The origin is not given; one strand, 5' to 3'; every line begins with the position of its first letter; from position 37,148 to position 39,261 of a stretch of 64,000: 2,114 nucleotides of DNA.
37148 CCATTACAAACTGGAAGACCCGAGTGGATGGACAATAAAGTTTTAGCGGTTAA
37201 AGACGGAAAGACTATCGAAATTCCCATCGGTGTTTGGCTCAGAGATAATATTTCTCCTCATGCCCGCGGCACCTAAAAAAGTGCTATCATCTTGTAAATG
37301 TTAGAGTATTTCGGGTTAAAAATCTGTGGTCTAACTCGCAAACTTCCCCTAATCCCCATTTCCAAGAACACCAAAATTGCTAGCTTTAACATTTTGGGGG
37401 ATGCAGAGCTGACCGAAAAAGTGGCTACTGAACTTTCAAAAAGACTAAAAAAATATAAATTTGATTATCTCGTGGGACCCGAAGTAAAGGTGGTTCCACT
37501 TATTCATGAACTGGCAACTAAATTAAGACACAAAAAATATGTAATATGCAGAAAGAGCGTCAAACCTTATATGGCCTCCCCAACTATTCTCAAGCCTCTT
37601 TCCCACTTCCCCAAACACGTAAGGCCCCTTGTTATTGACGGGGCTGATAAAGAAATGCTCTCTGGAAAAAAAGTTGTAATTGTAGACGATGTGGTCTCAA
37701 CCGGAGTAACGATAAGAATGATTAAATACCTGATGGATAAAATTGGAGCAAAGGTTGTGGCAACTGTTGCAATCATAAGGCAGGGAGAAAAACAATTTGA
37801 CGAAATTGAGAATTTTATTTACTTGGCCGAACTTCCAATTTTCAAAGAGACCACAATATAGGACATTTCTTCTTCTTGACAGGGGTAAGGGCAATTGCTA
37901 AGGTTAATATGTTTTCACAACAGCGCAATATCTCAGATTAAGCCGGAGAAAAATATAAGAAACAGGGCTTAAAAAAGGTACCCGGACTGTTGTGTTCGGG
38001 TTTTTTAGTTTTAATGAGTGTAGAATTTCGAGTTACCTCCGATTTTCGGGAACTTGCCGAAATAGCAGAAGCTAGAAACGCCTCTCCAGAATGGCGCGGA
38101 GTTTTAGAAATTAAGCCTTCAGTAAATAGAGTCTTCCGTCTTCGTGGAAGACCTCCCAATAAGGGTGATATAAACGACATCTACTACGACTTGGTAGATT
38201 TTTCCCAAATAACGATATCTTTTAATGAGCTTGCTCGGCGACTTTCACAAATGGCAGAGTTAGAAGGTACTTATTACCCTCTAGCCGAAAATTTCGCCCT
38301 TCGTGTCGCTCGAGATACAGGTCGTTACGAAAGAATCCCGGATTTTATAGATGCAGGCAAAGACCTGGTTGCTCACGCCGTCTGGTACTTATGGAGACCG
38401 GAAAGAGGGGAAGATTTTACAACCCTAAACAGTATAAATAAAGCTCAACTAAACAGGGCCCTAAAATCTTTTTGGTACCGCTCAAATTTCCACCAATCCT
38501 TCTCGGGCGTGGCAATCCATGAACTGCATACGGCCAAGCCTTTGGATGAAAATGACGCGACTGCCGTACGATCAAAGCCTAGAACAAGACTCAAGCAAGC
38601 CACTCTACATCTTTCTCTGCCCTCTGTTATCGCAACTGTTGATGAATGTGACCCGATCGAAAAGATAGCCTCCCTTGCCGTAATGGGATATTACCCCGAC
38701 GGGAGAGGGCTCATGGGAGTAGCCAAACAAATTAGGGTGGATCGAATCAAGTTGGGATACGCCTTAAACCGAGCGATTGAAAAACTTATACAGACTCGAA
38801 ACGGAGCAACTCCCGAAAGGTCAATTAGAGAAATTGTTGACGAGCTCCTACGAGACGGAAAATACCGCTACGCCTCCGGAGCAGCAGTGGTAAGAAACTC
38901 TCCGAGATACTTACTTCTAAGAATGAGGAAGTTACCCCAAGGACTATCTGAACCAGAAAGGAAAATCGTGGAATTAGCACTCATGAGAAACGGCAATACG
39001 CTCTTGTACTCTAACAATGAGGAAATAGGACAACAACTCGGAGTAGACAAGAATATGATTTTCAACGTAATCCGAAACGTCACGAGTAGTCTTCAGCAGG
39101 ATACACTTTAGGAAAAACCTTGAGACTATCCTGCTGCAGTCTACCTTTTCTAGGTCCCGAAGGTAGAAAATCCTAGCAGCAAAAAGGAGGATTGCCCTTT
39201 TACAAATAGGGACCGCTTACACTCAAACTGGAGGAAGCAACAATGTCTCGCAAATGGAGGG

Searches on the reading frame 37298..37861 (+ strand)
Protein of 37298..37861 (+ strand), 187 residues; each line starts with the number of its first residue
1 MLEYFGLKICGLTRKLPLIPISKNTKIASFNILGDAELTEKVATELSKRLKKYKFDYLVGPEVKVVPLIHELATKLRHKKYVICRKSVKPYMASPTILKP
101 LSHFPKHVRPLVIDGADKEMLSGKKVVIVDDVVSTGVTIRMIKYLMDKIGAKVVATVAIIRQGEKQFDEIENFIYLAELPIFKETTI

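Call 6: search_protein_families(library=pfam, proteins=[window:37298-37861:+], max_evalue=0.01)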
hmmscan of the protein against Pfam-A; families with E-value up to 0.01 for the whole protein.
window:37298-37861:+ (187 aa): 2 families
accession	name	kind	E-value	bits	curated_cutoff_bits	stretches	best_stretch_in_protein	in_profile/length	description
PF00156.33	Pribosyltran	-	1.6e-16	60.5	26.3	1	41-172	13-136/158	Phosphoribosyl transferase domain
PF15609.12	PRTase_2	-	0.00023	21.2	28.8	1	102-166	101-163/188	Phosphoribosyl transferase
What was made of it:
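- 37298..37861 (+): Adenine phosphoribosyltransferase-type PRTase (187 aa). It has native composition (GC3 0.38) and is the proposed downstream partner of the nucleosidase. Pfam PF00156 (call 6).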

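Call 39: search_protein_families(library=ncbifam, proteins=[window:37298-37861:+], max_evalue=0.01)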
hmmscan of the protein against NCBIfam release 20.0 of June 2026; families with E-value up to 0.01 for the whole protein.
window:37298-37861:+ (187 aa): 28 families (the best 25 are shown)
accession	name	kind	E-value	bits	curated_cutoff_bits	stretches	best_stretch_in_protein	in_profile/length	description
NF005592.0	PRK07322.1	subfamily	6.5e-57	191.8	143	1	4-184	3-179/180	adenine phosphoribosyltransferase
NF004689.0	PRK06031.1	equivalog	3.7e-16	59.1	175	1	16-170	44-201/233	phosphoribosyltransferase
TIGR00336.1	pyrE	equivalog_domain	6.8e-12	45.5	106.8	2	119-170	104-156/173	orotate phosphoribosyltransferase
TIGR01367.1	pyrE_Therm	equivalog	8.1e-11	41.9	150.25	1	122-178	104-161/187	orotate phosphoribosyltransferase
TIGR01090.1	apt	equivalog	2.3e-10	40.8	185.85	1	32-161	24-147/169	adenine phosphoribosyltransferase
TIGR01743.1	purR_Bsub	equivalog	4.4e-10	39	258.7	1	31-179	105-250/268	pur operon repressor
NF002635.0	PRK02304.1-4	subfamily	6.4e-10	38.9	146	1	36-169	36-163/188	adenine phosphoribosyltransferase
NF002636.0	PRK02304.1-5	equivalog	1.4e-09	37.7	125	1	32-161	32-155/176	adenine phosphoribosyltransferase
NF040646.1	HPT_Archaea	equivalog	2.7e-09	36.9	200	1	36-166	36-157/184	hypoxanthine/guanine phosphoribosyltransferase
NF002633.0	PRK02304.1-2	equivalog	3.3e-08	33.5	224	1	32-161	26-149/172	adenine phosphoribosyltransferase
NF006328.0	PRK08558.1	equivalog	4.5e-08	33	184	1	27-172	84-225/238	adenine phosphoribosyltransferase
NF002634.0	PRK02304.1-3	equivalog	2e-07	30.8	170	1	33-161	34-156/182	adenine phosphoribosyltransferase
TIGR01203.1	HGPRTase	equivalog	2.8e-07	30.4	150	1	113-169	76-131/167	hypoxanthine phosphoribosyltransferase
NF009211.0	PRK12560.1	equivalog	3.5e-07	30.2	188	1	40-163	38-154/187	adenine phosphoribosyltransferase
NF002620.0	PRK02277.1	subfamily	9.2e-07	28.7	115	1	121-170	139-189/201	orotate phosphoribosyltransferase-like protein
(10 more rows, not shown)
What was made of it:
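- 37298..37861 (+): NCBIfam NF005592 'adenine phosphoribosyltransferase' scores 191.8 bits against a cutoff of 143 (call 39).
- On Adenine phosphoribosyltransferase (neighbour gene 37298-37861): NF005592 scores 191.8 bits against a cutoff of 143 (call 39).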

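Call 40: search_solved_structures(query=window:37298-37861:+, max_evalue=0.001)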
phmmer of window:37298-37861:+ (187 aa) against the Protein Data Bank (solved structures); distinct sequences matched with E-value up to 0.001: 15.
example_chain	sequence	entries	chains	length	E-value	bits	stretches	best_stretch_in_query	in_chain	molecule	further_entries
5zgo_A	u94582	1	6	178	2.5e-36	128.4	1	5-183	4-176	Adenine phosphoribosyltransferase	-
6fsp_A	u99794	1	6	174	1.6e-35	125.8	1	6-181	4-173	PRPP-binding protein, adenine/guanine phosphoribosyltransferase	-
7f06_A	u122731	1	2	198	7e-20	74.9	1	9-176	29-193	adenine phosphopsicosyltransferase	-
1vch_A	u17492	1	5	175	1.8e-17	67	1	3-165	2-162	Phosphoribosyltransferase-related protein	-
4fym_A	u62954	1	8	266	3.5e-05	27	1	51-178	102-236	Orotate phosphoribosyltransferase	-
1p4a_A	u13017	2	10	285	9.3e-05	25.6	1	31-173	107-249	Pur operon repressor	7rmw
1o57_A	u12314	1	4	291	9.8e-05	25.5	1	31-173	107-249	PUR OPERON REPRESSOR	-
7san_A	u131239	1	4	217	0.00071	22.7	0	112-160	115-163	Hypoxanthine-guanine phosphoribosyltransferase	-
5brn_A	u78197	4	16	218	0.00072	22.7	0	112-160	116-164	Hypoxanthine-guanine phosphoribosyltransferase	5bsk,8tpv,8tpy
5w8v_A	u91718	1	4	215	0.00073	22.7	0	112-160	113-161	Hypoxanthine-guanine phosphoribosyltransferase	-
4kn6_A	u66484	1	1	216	0.00075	22.7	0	112-160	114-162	Hypoxanthine-guanine phosphoribosyltransferase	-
6bnj_A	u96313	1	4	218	0.00075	22.6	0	112-160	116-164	Hypoxanthine-guanine phosphoribosyltransferase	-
1bzy_A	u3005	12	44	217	0.00076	22.6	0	112-160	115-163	HYPOXANTHINE-GUANINE PHOSPHORIBOSYLTRANSFERASE | HYPOXANTHINE GUANINE PHOSPHORIBOSYL-TRANSFERASE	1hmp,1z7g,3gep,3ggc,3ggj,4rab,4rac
5hia_A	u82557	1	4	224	0.00082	22.5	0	112-160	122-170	Hypoxanthine-guanine phosphoribosyltransferase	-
4ijq_A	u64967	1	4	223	0.00082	22.5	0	112-160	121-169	Hypoxanthine-guanine phosphoribosyltransferase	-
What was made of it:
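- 37298..37861 (+): PDB 5zgo and 6fsp APRTs hit at E = 1e-36 (call 40).
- On Adenine phosphoribosyltransferase (neighbour gene 37298-37861): PDB APRTs 5zgo and 6fsp hit at E = 1e-36 (call 40).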

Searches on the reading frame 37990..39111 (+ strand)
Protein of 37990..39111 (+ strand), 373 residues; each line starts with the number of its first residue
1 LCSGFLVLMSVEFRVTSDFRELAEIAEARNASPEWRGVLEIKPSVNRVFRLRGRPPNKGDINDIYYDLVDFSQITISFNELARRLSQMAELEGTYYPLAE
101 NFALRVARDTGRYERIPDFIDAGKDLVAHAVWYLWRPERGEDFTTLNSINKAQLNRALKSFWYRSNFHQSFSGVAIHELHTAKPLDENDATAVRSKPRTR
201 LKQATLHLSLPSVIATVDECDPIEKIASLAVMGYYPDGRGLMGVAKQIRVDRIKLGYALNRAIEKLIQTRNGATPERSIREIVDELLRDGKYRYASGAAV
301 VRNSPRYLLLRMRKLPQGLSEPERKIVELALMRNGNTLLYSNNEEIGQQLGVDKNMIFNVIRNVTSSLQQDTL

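Call 6: search_protein_families(library=pfam, proteins=[window:37990-39111:+], max_evalue=0.01)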
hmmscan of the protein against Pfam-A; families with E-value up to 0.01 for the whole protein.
window:37990-39111:+ (373 aa): 0 families

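Call 7: search_protein_families(library=ncbifam, proteins=[window:37990-39111:+], max_evalue=0.01)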
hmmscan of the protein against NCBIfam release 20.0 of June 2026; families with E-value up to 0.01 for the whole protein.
window:37990-39111:+ (373 aa): 0 families

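Call 39: search_protein_families(library=ncbifam, proteins=[window:37990-39111:+], max_evalue=0.01)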
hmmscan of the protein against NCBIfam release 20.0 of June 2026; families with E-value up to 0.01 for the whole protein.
window:37990-39111:+ (373 aa): 0 families

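Call 45: search_solved_structures(query=A2, max_evalue=1)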
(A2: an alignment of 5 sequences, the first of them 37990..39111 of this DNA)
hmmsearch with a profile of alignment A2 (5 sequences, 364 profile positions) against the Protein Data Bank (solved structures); distinct sequences matched with E-value up to 1: 7.
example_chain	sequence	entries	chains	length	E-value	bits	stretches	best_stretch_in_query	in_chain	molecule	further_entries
3iwf_A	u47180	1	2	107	0.029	16.7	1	311-356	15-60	Transcription regulator RpiR family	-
5c0w_L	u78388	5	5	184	0.11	14.8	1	102-188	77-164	Exosome complex protein LRP1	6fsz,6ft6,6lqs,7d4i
4qiv_A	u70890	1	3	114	0.23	13.7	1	204-276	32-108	Bacterial microcompartments family protein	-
6qn1_AB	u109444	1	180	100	0.3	13.3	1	203-274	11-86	BMC domain-containing protein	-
7mpv_A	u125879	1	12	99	0.57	12.4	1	192-274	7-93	BMC domain-containing protein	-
7mpx_A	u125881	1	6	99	0.73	12.1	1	192-274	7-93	BMC domain-containing protein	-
7mpw_A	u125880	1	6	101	0.83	11.9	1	204-277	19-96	BMC domain-containing protein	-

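Call 46: search_protein_families(library=pfam, alignment_id=A2, max_evalue=1)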
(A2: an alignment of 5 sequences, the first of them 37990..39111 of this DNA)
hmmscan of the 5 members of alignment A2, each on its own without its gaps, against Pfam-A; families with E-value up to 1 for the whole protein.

A. member 1, window:37990-39111:+ (373 aa): 2 families
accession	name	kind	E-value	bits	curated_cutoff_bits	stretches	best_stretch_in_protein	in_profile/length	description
PF04967.18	HTH_10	-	0.022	15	23.1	0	232-267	15-52/53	HTH DNA binding domain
PF01418.23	HTH_6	-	0.056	13.9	28.3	1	309-361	4-55/77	Helix-turn-helix domain, rpiR family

B. families by the number of members that match (of 5 scanned): 12 families
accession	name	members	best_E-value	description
PF01418.23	HTH_6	5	0.0041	Helix-turn-helix domain, rpiR family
PF04967.18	HTH_10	4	0.0064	HTH DNA binding domain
PF13384.12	HTH_23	3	0.0024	Homeodomain-like domain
PF13545.12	HTH_Crp_2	3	0.022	Crp-like helix-turn-helix domain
PF04545.22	Sigma70_r4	2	1.4e-05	Sigma-70, region 4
PF01047.28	MarR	2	0.0096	MarR family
PF12802.13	MarR_2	1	0.0089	MarR family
PF13551.12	HTH_29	1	0.016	Winged helix-turn helix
PF08679.17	DsrD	1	0.03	Dissimilatory sulfite reductase D (DsrD)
PF21476.4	PF0610-like_N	1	0.043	PF0610-like, N-terminal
PF08281.18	Sigma70_r4_2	1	0.048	Sigma-70, region 4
PF24034.1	DUF7343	1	0.092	Domain of unknown function (DUF7343)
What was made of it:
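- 37990..39111 (+): Clade-specific ~365-aa protein ('HYP') with weak helix-turn-helix signals. It has native composition and travels with the PRTase, not with the nucleosidase. Weak HTH_6, HTH_10 and Sigma70_r4 hits occur across 5 orthologs (call 46).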

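Call 59: find_homologous_proteins(query=A2, max_evalue=0.00001)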
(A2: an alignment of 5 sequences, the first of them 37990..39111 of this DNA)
Query A2 (5 sequences) (373 aa, profile of the alignment): 19 proteins with E <= 0.00001 among 8000 candidates.
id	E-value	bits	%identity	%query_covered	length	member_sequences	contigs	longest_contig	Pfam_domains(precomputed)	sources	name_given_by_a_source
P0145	5.0e-193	659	48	97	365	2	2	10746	-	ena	-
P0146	6.5e-191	652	53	97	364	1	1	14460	PF04545.23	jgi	jgi:hypothetical protein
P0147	9.3e-191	652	48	97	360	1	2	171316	-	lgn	-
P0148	4.0e-187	640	46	96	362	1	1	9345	-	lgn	-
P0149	6.6e-185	632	100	100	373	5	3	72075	-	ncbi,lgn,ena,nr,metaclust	ncbi:hypothetical protein A2985_02785 [Candidatus Woesebacteria bacterium RIFCSPLOWO2_01_FULL_43_11]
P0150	1.4e-181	621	52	96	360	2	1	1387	-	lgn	-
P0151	7.7e-176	603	48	96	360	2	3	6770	-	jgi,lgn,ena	-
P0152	6.2e-174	596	82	98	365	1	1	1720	-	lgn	-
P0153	4.0e-165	567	49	96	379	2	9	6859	-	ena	-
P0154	9.8e-165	566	77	99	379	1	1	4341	-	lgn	-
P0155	5.5e-164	564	50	95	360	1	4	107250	-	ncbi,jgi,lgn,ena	-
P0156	3.2e-162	558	52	96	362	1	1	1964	-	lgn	-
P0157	1.8e-159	549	65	98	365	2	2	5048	-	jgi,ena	-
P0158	4.3e-159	548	52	97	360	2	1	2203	-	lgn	-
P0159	3.8e-155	535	62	98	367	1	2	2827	-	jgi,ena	-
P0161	5.1e-108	379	40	95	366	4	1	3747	-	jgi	jgi:hypothetical protein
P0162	1.0e-105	372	42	90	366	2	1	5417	-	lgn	-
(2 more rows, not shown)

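Call 61: find_encoding_contigs(protein=P0155, flank=4000, max_places=1)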
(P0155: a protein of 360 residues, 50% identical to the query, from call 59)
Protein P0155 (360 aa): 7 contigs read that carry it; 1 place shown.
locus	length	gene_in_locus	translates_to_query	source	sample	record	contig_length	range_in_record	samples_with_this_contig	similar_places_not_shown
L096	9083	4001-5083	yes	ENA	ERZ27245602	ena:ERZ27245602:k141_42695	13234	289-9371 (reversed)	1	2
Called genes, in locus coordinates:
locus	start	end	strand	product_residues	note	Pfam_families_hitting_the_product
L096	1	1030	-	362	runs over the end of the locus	PF13439:Glyco_transf_4, PF20706:GT4-conflict (weak), PF00534:Glycos_transf_1, PF13692:Glyco_trans_1_4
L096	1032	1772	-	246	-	PF13489:Methyltransf_23, PF01209:Ubie_methyltran, PF02353:CMAS, PF05175:MTS, PF06325:PrmA, PF13847:Methyltransf_31, PF08241:Methyltransf_11, PF08242:Methyltransf_12, +4 more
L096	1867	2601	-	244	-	PF03848:TehB, PF05175:MTS, PF13489:Methyltransf_23, PF01209:Ubie_methyltran, PF13847:Methyltransf_31, PF08241:Methyltransf_11, PF08242:Methyltransf_12, PF13649:Methyltransf_25, +2 more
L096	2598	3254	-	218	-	-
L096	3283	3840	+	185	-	PF00156:Pribosyltran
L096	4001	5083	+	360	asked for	-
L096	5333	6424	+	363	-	PF00478:IMPDH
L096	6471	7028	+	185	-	PF10502:Peptidase_S26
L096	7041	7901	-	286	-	PF02195:ParB_N, PF17762:HTH_ParB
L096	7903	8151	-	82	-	PF01016:Ribosomal_L27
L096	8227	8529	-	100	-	PF00829:Ribosomal_L21p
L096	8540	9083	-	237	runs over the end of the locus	PF01098:FTSW_RODA_SPOVE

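Call 62: find_encoding_contigs(protein=P0161, flank=4000, max_places=1)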
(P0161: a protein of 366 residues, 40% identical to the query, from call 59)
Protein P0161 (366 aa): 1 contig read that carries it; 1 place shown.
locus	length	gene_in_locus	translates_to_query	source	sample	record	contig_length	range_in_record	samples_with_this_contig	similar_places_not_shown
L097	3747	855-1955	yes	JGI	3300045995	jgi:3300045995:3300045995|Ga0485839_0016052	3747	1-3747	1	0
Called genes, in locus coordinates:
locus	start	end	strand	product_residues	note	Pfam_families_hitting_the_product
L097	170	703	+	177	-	PF00156:Pribosyltran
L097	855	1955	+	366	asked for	-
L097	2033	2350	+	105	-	PF00166:Cpn10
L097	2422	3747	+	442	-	?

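Call 63: find_encoding_contigs(protein=P0162, flank=4000, max_places=1)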
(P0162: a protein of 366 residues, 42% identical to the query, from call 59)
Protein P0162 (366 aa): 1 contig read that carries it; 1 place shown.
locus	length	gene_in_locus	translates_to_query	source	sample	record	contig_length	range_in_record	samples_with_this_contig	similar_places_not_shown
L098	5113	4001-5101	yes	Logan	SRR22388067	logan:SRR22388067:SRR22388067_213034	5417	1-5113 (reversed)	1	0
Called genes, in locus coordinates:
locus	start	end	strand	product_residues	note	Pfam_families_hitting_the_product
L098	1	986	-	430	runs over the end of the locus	?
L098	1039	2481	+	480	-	PF01547:SBP_bac_1, PF13416:SBP_bac_8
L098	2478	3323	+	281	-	PF18765:Polbeta (weak)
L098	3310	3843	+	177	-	PF00156:Pribosyltran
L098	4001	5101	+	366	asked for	-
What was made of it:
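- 37990..39111 (+): PRT-HYP occurs without the nucleosidase in L096 and L097 (calls 61, 62); in L098 the contig ends at HYP, so the downstream gene is unknown (call 63).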
